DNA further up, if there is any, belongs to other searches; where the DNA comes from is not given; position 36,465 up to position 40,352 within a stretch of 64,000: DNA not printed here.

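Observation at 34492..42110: Pseudopilin gene followed by a 2200-aa secreted multi-module protein: a possible pilin-coupled surface-display or adhesin cassette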

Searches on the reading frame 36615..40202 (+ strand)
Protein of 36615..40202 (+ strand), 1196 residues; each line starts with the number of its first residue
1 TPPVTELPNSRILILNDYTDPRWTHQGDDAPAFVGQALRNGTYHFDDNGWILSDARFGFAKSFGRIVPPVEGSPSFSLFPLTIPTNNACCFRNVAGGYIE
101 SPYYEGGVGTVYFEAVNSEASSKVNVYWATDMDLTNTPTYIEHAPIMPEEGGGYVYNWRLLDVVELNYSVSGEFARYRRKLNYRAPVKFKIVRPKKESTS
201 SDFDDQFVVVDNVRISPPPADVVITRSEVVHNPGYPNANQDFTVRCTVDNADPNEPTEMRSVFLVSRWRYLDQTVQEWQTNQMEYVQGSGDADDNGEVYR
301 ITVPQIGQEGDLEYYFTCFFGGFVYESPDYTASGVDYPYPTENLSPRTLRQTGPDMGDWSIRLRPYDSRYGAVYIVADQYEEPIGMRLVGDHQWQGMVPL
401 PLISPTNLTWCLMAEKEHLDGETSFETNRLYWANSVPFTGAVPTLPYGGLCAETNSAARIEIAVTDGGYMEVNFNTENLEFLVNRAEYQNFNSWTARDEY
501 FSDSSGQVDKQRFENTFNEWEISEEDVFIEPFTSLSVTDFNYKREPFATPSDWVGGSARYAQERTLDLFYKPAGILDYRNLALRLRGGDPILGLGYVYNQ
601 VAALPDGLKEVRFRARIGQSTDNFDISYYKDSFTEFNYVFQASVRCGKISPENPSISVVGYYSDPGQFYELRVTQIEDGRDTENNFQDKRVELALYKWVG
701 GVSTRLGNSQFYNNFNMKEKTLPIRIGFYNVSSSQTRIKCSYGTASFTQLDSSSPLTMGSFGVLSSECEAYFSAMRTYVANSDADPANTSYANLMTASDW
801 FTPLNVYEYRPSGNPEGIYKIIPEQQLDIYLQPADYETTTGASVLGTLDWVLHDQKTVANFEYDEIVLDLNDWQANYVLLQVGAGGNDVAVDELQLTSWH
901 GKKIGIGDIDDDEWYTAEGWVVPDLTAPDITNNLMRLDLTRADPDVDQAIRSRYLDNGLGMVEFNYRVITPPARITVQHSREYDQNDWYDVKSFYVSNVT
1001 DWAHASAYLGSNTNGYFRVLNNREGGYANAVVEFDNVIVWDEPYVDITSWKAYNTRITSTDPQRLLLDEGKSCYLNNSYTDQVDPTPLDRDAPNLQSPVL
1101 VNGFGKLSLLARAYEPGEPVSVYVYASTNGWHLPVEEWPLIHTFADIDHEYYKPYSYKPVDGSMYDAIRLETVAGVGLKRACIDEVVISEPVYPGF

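Call 48: predict_structure(alignment_id=A2)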
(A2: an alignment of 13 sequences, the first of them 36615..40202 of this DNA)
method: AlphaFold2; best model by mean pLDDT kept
length: 1196 residues; sequences in the alignment: 13
mean_pLDDT: 56.4   pTM: 0.36
mean pLDDT of the five models: 56.4, 51.7, 49.3, 49.2, 45.9
residues with pLDDT >= 90: 46; 70-90: 350; 50-70: 315; < 50: 485
segments of 3 or more residues with pLDDT < 50: 1-6, 33-37, 57-89, 132-146, 149-154, 169-172, 198-204, 219-260, 262-288, 290-297, 305-367, 403-405, 416-427, 436-446, 486-581, 589-606, 621-623, 681-688, 836-840, 898-934, 939-944, 1041-1092, 1174-1178, 1192-1196
pLDDT, mean of each block of 10 residues (from residue 1): 43 63 65 48 75 59 36 31 39 67 75 73 79 34 41 57 69 63 72 63 57 67 29 35 46 42 43 31 42 45 46 42 33 28 25 29 42 74 66 68 57 57 41 55 45 65 60 70 44 23 22 21 23 24 21 25 33 33 53 38 47 71 70 75 84 81 83 72 45 87 86 67 91 90 90 87 85 89 87 80 82 77 77 54 60 82 74 62 72 55 31 29 26 43 52 56 65 80 70 76 61 69 72 59 33 26 25 35 29 55 69 69 76 64 80 74 64 56 60 37
secondary structure, 60 per line:
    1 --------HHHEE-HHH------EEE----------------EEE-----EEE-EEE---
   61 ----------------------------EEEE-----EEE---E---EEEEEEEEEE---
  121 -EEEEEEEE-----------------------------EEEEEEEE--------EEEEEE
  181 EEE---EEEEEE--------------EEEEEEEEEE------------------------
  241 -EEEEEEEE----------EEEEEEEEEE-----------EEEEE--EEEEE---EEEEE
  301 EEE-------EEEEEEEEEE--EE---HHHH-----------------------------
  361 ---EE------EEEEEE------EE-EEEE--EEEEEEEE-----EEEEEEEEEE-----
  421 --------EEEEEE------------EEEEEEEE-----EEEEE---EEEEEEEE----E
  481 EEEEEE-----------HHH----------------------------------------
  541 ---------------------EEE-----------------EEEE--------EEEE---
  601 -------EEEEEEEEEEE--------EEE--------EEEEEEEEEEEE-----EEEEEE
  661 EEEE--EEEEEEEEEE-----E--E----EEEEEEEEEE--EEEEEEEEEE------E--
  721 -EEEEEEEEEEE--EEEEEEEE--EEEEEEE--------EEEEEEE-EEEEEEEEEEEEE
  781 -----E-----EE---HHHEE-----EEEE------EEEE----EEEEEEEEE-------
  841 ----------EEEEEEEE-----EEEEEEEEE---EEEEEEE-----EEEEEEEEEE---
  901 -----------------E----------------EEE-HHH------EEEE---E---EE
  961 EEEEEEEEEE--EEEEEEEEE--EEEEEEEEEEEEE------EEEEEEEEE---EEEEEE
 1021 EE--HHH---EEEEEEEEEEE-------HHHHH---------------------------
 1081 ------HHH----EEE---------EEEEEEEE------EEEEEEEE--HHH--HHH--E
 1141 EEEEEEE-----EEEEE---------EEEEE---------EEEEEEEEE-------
elements in order (helices of 4 or more, strands of 3 or more residues): E24-26 E43-45 E51-53 E55-57 E89-92 E98-100 E108-117 E122-129 E159-166 E175-183 E187-192 E207-216 E242-249 E260-269 E281-285 E288-292 E296-303 E311-320 H328-331 E372-377 E387-390 E393-400 E406-415 E429-434 E447-454 E460-464 E468-475 E480-486 E562-564 E582-585 E594-597 E608-618 E627-629 E638-649 E655-664 E667-676 E690-699 E702-711 E722-732 E735-742 E745-751 E760-766 E768-780 E807-810 E817-820 E825-833 E851-858 E864-872 E876-882 E888-897 E935-937 E948-951 E959-970 E973-981 E984-996 E1003-1011 E1015-1022 E1031-1041 H1049-1053 E1094-1096 E1106-1113 E1120-1127 E1140-1147 E1153-1157 E1167-1171 E1181-1189

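Call 53: fold_search(model_id=the predicted structure, library=pdb)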
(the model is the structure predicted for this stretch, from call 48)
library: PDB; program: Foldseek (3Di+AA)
matches with E <= 10: 1600; with E <= 0.001: 55
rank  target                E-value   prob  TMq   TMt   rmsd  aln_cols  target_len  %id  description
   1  6a48                  1.3e-08  1.00  0.09  0.16  30.9       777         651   10  Crystal structure of reelin N-terminal region (released 2019-06-19)
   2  6vls_B                1.7e-07  1.00  0.07  0.09  28.4       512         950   10  Structure of C-terminal fragment of Vip3A toxin (released 2020-07-22)
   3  2e26_A                2.8e-07  1.00  0.10  0.14  25.6       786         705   10  Crystal structure of two repeat fragment of reelin (released 2007-05-22)
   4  6vls_A                3.1e-07  1.00  0.07  0.08  29.5       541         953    9  Structure of C-terminal fragment of Vip3A toxin (released 2020-07-22)
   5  6tfk_A                3.3e-07  1.00  0.07  0.12  35.4       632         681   10  Vip3Aa toxin structure (released 2020-08-12)
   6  6vls_C                5.0e-07  1.00  0.08  0.09  29.5       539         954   10  Structure of C-terminal fragment of Vip3A toxin (released 2020-07-22)
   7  6tfj_A                8.7e-07  0.99  0.06  0.10  35.5       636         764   10  Vip3Aa protoxin structure (released 2020-08-12)
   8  6vls_D                1.0e-06  0.99  0.07  0.08  27.9       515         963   11  Structure of C-terminal fragment of Vip3A toxin (released 2020-07-22)
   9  6tfj_B                3.3e-06  0.98  0.07  0.10  28.5       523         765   11  Vip3Aa protoxin structure (released 2020-08-12)
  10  5x7o_A                3.7e-06  0.99  0.11  0.10  30.6       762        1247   11  Crystal structure of Paenibacillus sp. 598K alpha-1,6-glucosyltransferase (released 2017-07-26)
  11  8w7n                  4.4e-06  0.98  0.08  0.09  25.8       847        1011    8  Crystal structure of the in-cell Cry1Aa purified from Bacillus thuringiensis (released 2024-03-06)
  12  9qxq                  9.3e-06  0.94  0.07  0.08  26.0       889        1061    8  native structure of full-length pesticidal protein Cry1Ca18 at pH9, from crystals formed in vivo (released 2026-02-11)
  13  9qcm_C                2.0e-05  0.93  0.08  0.15  24.3       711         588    9  Botulinum neurotoxin type B1, 14-subunit, Large Progenitor Toxin Complex (L-PTC) (released 2025-09-10)
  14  5a57                  2.1e-05  1.00  0.12  0.12  21.9       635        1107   10  The structure of GH101 from Streptococcus pneumoniae TIGR4 in complex with PUGT (released 2015-09-02)
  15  9qce_B                2.1e-05  0.93  0.08  0.14  25.8       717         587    9  HA70-HA17-HA33 complex from Clostridium botulinum Serotype B1 (released 2025-09-10)
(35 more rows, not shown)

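Call 88: search_protein_representatives(alignment_id=A6)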
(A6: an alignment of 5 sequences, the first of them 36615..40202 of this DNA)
Query: 5 sequences, 1190 profile positions. Proteins with E-value up to 0.001 (for the whole library): 436; up to 1e-10: 385; up to 1e-30: 304. The best 150 are listed.
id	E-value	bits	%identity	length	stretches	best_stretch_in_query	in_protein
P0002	0.0e+00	2569.9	-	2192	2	1-1190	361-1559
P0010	0.0e+00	2112.9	-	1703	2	1-1186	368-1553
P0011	0.0e+00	1542.5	-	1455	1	5-1189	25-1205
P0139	0.0e+00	1503.9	-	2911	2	7-1190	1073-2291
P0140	0.0e+00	1479.9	-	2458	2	7-1186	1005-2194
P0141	0.0e+00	1360.7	-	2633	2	5-1190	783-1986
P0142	0.0e+00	1279.6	-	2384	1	6-1185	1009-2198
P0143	0.0e+00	1274.5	-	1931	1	6-1185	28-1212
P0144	0.0e+00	1252.9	-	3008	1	2-1190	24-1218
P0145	0.0e+00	1227.3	-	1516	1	16-1190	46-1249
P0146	0.0e+00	1203.1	-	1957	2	3-929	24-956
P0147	0.0e+00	1137.0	-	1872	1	6-1190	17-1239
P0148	0.0e+00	1115.3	-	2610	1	7-1186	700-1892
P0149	0.0e+00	1054.7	-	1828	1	64-1188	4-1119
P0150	6.7e-297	1004.4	-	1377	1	18-1185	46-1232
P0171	3.9e-138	478.5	-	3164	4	76-1190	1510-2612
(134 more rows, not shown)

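Call 89: search_protein_families(library=pfam, proteins=[P0139, P0144, P0171], max_evalue=0.001)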
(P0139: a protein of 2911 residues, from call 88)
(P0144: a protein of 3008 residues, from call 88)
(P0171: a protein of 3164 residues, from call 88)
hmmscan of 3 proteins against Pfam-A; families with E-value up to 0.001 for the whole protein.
P0139 (2911 aa): 2 families
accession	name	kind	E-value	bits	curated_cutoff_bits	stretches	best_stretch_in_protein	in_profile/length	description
PF18998.6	Flg_new_2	-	4.1e-99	325.1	23.6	10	525-585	10-70/73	Divergent InlB B-repeat domain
PF08329.16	ChitinaseA_N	-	0.00015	21.8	21.2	0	1019-1059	30-70/133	Chitinase A, N-terminal domain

P0144 (3008 aa): 4 families
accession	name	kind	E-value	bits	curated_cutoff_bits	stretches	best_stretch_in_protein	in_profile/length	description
PF13290.12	CHB_HEX_C_1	-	7.2e-35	119.2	22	2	2680-2743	3-65/67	Chitobiase/beta-hexosaminidase C-terminal domain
PF13287.12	Fn3_assoc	-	3.6e-29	101.1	23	2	2690-2748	1-59/59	Fn3 associated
PF00801.26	PKD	-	2.2e-14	53.7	23.5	2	2304-2365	24-75/80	PKD domain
PF18911.6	PKD_4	-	7.6e-13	48.8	27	2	2072-2141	11-74/85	PKD domain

P0171 (3164 aa): 3 families
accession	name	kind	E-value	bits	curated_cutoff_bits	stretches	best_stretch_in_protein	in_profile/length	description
PF02922.24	CBM_48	-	4.1e-07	30.7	22.4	0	79-120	41-83/83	Carbohydrate-binding module 48 (Isoamylase N-terminal domain)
PF11896.14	GlgE_dom_N_S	-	4.7e-07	30.7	25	0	43-105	23-86/179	Alpha-1,4-glucan:maltose-1-phosphate maltosyltransferase, domain N/S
PF00915.27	Calici_coat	-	1.2e-06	28.1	20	0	227-288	117-175/292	Calicivirus coat protein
